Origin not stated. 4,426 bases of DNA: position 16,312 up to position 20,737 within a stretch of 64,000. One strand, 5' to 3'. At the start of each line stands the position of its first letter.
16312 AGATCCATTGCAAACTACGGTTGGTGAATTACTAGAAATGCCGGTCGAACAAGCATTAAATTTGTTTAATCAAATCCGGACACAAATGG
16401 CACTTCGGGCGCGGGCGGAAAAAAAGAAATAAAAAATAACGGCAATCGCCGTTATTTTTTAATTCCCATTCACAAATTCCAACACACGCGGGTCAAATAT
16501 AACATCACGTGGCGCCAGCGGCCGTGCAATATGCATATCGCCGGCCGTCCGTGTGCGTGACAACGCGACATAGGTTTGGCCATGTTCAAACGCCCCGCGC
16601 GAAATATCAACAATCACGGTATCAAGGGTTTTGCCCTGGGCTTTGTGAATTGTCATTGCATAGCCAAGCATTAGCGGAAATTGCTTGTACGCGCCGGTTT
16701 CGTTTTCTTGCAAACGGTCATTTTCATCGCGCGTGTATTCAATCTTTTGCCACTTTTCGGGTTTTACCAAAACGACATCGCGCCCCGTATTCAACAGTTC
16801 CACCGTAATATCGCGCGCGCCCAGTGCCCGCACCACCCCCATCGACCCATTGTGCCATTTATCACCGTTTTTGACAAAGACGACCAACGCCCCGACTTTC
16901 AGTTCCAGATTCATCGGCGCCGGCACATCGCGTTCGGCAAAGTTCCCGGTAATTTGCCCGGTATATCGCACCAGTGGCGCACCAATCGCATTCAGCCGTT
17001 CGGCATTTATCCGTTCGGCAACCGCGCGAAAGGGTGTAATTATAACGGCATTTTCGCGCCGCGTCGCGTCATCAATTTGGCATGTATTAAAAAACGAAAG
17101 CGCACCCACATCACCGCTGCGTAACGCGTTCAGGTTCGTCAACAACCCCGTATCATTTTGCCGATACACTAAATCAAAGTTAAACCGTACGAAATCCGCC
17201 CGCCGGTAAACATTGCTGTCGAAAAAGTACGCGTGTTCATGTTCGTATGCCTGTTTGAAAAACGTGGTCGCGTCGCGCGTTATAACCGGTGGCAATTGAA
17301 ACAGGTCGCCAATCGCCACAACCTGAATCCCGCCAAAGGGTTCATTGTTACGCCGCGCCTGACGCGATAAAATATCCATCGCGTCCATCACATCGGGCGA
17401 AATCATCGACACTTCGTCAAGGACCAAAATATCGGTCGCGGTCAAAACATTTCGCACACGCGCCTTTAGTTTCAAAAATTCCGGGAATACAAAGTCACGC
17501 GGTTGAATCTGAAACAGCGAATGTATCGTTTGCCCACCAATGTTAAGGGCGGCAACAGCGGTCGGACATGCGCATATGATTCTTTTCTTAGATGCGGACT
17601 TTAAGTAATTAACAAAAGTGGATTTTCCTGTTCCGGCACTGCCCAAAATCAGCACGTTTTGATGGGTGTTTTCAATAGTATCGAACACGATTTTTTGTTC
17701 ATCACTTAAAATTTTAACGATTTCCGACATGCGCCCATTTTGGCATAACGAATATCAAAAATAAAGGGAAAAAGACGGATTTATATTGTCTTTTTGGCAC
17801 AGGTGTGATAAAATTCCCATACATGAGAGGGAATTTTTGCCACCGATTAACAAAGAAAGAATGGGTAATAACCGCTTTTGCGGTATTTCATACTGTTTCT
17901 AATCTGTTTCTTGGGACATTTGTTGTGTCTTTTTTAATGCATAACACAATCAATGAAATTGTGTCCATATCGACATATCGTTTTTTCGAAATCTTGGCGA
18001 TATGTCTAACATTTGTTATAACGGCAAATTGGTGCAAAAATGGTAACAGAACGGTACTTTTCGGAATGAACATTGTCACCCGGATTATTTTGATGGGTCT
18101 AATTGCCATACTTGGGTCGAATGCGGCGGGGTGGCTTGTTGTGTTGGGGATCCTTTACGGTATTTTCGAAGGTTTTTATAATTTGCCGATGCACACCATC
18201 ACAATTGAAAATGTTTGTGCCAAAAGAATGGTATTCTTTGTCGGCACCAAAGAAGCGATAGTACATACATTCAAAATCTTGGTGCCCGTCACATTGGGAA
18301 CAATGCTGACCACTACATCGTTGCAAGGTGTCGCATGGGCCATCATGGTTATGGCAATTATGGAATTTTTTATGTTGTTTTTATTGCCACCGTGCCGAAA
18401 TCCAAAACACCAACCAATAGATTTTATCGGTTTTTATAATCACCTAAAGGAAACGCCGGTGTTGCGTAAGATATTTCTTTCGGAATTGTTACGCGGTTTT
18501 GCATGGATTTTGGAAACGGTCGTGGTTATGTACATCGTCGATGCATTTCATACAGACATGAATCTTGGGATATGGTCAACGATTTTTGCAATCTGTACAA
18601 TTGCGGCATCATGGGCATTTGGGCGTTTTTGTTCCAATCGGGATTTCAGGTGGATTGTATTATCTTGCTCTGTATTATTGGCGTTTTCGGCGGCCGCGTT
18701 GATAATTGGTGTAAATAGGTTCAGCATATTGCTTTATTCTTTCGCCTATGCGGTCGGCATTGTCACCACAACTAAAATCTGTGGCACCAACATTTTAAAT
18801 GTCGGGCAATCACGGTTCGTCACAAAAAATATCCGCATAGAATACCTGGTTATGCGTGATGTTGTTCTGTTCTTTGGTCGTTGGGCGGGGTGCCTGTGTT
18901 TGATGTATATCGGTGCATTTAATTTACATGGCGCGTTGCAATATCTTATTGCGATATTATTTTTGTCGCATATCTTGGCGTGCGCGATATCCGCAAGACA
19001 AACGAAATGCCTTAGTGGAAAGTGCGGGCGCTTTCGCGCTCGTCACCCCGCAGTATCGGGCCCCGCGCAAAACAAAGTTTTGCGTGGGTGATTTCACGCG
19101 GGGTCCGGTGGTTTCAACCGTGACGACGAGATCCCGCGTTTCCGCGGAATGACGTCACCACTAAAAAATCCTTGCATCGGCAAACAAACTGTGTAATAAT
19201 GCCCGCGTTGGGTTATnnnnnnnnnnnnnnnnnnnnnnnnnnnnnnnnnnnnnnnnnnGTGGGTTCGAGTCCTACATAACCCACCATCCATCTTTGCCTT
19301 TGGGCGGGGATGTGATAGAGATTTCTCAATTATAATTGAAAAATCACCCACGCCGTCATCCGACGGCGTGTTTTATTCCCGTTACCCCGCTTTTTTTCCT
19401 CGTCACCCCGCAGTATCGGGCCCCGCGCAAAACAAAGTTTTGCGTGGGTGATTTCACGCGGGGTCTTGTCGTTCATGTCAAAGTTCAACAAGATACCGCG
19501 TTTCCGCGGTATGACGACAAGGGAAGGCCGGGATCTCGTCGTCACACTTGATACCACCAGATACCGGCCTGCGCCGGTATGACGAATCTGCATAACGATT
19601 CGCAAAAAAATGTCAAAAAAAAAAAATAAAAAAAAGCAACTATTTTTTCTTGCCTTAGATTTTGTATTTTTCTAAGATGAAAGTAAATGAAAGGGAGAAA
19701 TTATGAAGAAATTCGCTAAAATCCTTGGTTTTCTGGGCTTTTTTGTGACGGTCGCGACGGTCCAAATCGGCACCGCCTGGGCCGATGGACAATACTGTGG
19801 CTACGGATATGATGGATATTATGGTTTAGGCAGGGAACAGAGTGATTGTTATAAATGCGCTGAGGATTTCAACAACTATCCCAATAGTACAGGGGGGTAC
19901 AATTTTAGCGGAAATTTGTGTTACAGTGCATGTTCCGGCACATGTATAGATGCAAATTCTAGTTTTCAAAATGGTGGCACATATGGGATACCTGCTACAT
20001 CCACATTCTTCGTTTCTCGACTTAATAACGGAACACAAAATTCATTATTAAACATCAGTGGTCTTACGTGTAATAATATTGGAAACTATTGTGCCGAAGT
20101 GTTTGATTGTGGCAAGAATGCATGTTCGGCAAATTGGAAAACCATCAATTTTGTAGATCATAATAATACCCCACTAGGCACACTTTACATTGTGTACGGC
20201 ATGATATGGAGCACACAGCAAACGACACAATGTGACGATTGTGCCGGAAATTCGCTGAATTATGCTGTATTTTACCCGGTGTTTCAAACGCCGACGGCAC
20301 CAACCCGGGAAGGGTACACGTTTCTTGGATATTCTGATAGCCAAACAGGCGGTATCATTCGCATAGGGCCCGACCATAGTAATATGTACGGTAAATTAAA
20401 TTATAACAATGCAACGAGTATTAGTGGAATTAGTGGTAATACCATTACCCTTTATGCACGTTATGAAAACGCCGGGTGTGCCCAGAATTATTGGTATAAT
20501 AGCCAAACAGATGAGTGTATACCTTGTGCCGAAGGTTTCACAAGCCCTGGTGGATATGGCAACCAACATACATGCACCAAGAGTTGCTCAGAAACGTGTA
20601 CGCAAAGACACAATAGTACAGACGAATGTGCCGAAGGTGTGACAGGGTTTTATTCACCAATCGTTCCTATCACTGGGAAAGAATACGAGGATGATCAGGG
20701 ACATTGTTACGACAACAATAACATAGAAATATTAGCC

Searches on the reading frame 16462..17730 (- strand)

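Call 47: search_protein_families(library=pfam, proteins=[window:16462-17730:-], max_evalue=0.001)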
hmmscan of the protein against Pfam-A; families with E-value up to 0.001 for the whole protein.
window:16462-17730:- (423 aa): 11 families
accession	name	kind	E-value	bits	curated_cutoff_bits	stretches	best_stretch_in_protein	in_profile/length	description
PF05970.20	PIF1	-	4.7e-27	95.5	25.9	1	8-153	2-159/223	PIF1-like helicase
PF13604.12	AAA_30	-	4e-13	50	27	1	8-164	2-143/191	AAA domain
PF13245.12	AAA_19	-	5.3e-13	49.7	25.1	1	22-149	10-132/134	AAA domain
PF02689.20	Herpes_Helicase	-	1.3e-07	30.5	27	1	357-401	731-776/808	Helicase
PF13538.12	UvrD_C_2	-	7.8e-06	26.1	27.4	1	356-395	2-47/52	UvrD-like helicase C-terminal domain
PF01443.25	Viral_helicase1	-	4.3e-05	23.9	21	0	352-395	178-222/228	Viral superfamily 1 RNA helicase core domain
PF07728.20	AAA_5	-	4.4e-05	23.9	22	1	25-127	1-96/139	AAA domain (dynein-related subfamily)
PF13479.12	AAA_24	-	7.1e-05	23.2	27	1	24-128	3-94/195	AAA domain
PF13191.12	AAA_16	-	0.00028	21.9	32.6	1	21-58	22-63/167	AAA ATPase domain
PF13401.12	AAA_22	-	0.00052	20.8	27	0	22-141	4-122/130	AAA domain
PF01580.24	FtsK_SpoIIIE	-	0.00052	20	24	1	11-43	28-59/221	FtsK/SpoIIIE family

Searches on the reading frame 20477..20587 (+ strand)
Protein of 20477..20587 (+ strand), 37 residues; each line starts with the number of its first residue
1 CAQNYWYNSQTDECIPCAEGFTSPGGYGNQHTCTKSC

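Call 36: search_solved_structures(query=A4, max_evalue=1, show_alignments=1)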
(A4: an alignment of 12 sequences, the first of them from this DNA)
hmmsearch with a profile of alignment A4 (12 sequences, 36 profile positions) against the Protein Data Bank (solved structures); distinct sequences matched with E-value up to 1: 17.
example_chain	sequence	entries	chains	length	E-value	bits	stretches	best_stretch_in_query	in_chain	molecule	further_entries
7n4y_A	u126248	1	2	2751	0.071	16.8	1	1-21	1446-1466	Thyroglobulin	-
7qtq_A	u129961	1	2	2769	0.072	16.7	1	1-21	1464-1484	Thyroglobulin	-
5k5s_A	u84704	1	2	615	0.3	14.8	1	1-25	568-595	Extracellular calcium-sensing receptor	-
5k5t_A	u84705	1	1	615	0.43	14.3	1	1-25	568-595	Extracellular calcium-sensing receptor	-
7dd5_A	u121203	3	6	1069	0.45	14.2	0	1-26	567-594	Calcium-Sensing Receptor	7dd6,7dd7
8szf_B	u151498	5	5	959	0.46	14.2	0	1-25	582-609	Extracellular calcium-sensing receptor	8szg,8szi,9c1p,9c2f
3urf_Z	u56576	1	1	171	0.46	14.2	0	9-26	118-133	Tumor necrosis factor receptor superfamily member 11B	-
7dtt_A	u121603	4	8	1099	0.55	13.9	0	1-25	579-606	Extracellular calcium-sensing receptor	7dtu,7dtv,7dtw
8wpu_B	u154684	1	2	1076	0.57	13.9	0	1-25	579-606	Extracellular calcium-sensing receptor,calcium-sensing receptor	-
8szf_A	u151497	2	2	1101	0.58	13.8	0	1-25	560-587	Extracellular calcium-sensing receptor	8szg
7e6t_B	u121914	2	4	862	0.9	13.2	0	1-25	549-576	Extracellular calcium-sensing receptor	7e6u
7sil_A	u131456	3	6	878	0.92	13.2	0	1-25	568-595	Isoform 1 of Extracellular calcium-sensing receptor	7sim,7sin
8szh_A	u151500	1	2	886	0.94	13.2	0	1-25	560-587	Extracellular calcium-sensing receptor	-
8wpg_B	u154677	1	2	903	0.97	13.1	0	1-25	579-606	Extracellular calcium-sensing receptor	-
7m3e_A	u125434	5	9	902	0.97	13.1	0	1-25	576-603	Extracellular calcium-sensing receptor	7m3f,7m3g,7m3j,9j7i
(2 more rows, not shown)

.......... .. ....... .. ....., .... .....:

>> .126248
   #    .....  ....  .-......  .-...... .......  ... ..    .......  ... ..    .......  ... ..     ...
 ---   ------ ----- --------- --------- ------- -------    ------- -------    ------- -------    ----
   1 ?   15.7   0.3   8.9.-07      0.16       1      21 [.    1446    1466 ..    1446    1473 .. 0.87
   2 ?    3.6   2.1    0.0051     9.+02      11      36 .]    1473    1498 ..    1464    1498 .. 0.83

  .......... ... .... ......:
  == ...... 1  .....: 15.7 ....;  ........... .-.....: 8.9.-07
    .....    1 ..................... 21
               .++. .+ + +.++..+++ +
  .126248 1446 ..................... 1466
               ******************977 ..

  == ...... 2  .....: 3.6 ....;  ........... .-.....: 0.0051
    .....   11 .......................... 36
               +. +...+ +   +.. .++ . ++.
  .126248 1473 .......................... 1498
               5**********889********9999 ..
